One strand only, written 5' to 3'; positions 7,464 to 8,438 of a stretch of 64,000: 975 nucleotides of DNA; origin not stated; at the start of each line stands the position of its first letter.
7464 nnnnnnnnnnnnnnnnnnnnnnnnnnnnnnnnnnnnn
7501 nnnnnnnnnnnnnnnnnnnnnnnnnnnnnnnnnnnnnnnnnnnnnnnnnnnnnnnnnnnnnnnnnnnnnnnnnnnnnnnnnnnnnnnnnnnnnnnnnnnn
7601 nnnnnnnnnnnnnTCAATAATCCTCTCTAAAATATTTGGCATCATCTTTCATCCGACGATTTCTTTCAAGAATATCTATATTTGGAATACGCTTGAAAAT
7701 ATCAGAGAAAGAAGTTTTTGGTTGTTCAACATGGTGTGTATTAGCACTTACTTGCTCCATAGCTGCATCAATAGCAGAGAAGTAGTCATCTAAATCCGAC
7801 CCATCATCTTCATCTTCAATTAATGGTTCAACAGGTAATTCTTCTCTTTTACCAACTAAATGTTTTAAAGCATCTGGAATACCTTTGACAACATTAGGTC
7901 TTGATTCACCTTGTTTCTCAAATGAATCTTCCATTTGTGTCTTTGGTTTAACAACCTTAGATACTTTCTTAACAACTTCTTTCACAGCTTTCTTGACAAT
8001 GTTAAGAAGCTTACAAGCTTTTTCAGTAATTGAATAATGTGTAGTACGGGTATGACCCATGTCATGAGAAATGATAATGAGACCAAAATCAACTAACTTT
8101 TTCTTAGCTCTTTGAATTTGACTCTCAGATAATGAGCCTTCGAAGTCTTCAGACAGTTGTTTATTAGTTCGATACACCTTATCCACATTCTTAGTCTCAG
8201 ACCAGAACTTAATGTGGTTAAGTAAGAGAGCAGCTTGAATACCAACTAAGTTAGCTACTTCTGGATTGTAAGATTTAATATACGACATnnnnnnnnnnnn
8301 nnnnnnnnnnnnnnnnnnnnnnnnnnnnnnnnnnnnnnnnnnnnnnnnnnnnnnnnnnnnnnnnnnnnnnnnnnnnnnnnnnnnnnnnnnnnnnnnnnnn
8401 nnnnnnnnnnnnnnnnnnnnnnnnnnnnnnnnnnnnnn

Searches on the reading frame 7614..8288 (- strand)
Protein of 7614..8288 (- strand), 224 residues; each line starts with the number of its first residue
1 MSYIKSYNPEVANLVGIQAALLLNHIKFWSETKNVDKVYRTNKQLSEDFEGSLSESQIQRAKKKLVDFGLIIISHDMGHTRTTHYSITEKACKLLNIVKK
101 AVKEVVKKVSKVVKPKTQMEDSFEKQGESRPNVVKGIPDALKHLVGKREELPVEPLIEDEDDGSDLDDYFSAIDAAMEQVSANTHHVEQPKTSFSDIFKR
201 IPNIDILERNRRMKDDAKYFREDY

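Call 54: search_protein_families(library=pfam, proteins=[window:7614-8288:-], max_evalue=0.01)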
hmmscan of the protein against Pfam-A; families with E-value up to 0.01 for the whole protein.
window:7614-8288:- (224 aa): 1 family
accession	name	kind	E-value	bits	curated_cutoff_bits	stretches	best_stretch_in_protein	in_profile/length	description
PF03428.19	RP-C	-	0.002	18.4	24.4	1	38-74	70-104/175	Replication protein C N-terminal domain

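Call 55: search_protein_families(library=phrogs, proteins=[window:7614-8288:-], max_evalue=0.001)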
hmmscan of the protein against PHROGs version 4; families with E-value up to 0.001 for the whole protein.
window:7614-8288:- (224 aa): 9 families
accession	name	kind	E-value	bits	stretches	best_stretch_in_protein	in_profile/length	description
phrog_20659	-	unknown function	9.6e-92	308.3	2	1-150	1-166/264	-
phrog_6493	-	DNA, RNA and nucleotide metabolism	7.1e-13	49.5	1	8-126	15-138/261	DnaD-like helicase loader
phrog_11233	-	DNA, RNA and nucleotide metabolism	1.2e-12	48.8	1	5-107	4-116/297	replication initiation protein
phrog_9773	-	DNA, RNA and nucleotide metabolism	3.1e-10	41.2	1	6-130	15-139/288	replication initiation O-like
phrog_428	-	DNA, RNA and nucleotide metabolism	1.1e-08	35.7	1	8-115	94-198/455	replication initiation protein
phrog_270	-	DNA, RNA and nucleotide metabolism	3e-06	27.9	1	26-87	54-115/383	replication initiation protein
phrog_345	-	DNA, RNA and nucleotide metabolism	5.8e-06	27.2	1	16-207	44-223/297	replication initiation O-like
phrog_678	-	DNA, RNA and nucleotide metabolism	0.00019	22.1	1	14-118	74-168/346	replication initiation O-like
phrog_1347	-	unknown function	0.00057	19.8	1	15-140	22-152/417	-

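Call 56: search_dna_similar(query=window:7614-8288:-, collection=phages, mode=protein, max_rows=30, max_evalue=0.00001)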
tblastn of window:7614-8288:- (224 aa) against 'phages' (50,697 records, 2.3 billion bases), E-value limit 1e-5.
Records with a match: 39; places in all: 39; records where one place covers at least 80% of the query: 31.
Best place of each record, by identity: >=99% 8; 95-99% 3; 90-95% 2; 80-90% 7; <60% 19.
By first word of the organism name: Acinetobacter 39.
By host as written in the record: Acinetobacter baumannii 18; - 5; Acinetobacter baumannii Paris-B09 2; Acinetobacter sp. 2; Acinetobacter baumannii Acb8/09 2; Acinetobacter baumannii YMC13/03/R2096 2; Acinetobacter baumannii NIPH201 1; Acinetobacter baumannii AB14 1; and 6 more.
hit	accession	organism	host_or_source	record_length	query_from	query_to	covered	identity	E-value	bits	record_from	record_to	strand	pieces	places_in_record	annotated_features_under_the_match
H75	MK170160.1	Acinetobacter phage TAC1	Acinetobacter baumannii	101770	1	224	100%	100.0%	3e-125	395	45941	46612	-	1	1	hypothetical protein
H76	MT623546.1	Acinetobacter phage Ab_121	Acinetobacter baumannii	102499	1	224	100%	99.6%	1e-124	393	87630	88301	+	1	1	hypothetical protein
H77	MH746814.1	Acinetobacter phage vB_AbaM_B09_Aci05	Acinetobacter baumannii Paris-B09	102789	1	224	100%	99.6%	1e-124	393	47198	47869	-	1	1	hypothetical protein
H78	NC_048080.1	Acinetobacter phage vB_AbaM_B09_Aci05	Acinetobacter baumannii Paris-B09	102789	1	224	100%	99.6%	1e-124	393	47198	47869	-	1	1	hypothetical protein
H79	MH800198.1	Acinetobacter phage vB_AbaM_B09_Aci01-1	Acinetobacter baumannii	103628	1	224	100%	99.6%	1e-124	393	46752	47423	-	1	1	hypothetical protein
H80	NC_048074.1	Acinetobacter phage vB_AbaM_B09_Aci01-1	Acinetobacter baumannii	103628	1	224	100%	99.6%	1e-124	393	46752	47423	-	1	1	hypothetical protein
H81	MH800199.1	Acinetobacter phage vB_AbaM_B09_Aci02-2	Acinetobacter baumannii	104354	1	224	100%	99.6%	1e-124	393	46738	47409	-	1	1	hypothetical protein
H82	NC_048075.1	Acinetobacter phage vB_AbaM_B09_Aci02-2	Acinetobacter baumannii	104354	1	224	100%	99.6%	1e-124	393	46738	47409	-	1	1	hypothetical protein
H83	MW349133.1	Acinetobacter phage Liucustia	Acinetobacter baumannii NIPH201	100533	1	224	100%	98.7%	3e-123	389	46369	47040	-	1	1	hypothetical protein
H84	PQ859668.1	Acinetobacter phage phi1_092033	Acinetobacter baumannii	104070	1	224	100%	98.7%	4e-123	389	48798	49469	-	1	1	replication initiation protein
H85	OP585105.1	Acinetobacter phage vB_AbaM_CP14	Acinetobacter baumannii AB14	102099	1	224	100%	98.2%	1e-122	388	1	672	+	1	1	hypothetical protein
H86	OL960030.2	Acinetobacter phage vB_AbaM_P1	Acinetobacter baumannii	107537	1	224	100%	90.7%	6e-108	346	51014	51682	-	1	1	hypothetical protein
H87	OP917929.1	Acinetobacter phage vB_AbaP_HB01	sewage water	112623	1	224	100%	90.7%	7e-108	345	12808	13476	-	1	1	hypothetical protein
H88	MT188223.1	Acinetobacter phage vB_AbaM_D22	Acinetobacter sp.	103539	1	224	100%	89.3%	3e-108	347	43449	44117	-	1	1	hypothetical protein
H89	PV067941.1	Acinetobacter phage UOL-KIMZ-24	Acinetobacter sp.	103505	1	224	100%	87.1%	1e-105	339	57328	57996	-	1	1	none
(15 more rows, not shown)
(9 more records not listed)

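Call 98: search_protein_families(library=ncbifam, proteins=[window:7614-8288:-], max_evalue=0.01)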
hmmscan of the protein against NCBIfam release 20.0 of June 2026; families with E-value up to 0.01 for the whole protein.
window:7614-8288:- (224 aa): 2 families
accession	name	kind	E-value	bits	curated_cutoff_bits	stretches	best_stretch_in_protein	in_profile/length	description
NF041354.1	XopP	equivalog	0.0039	16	800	1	23-188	94-244/715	type III secretion system effector XopP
NF038251.1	AdcR_fam_Zn_TF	equivalog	0.0061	16.8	175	0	40-116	50-124/143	zinc-dependent MarR family transcriptional regulator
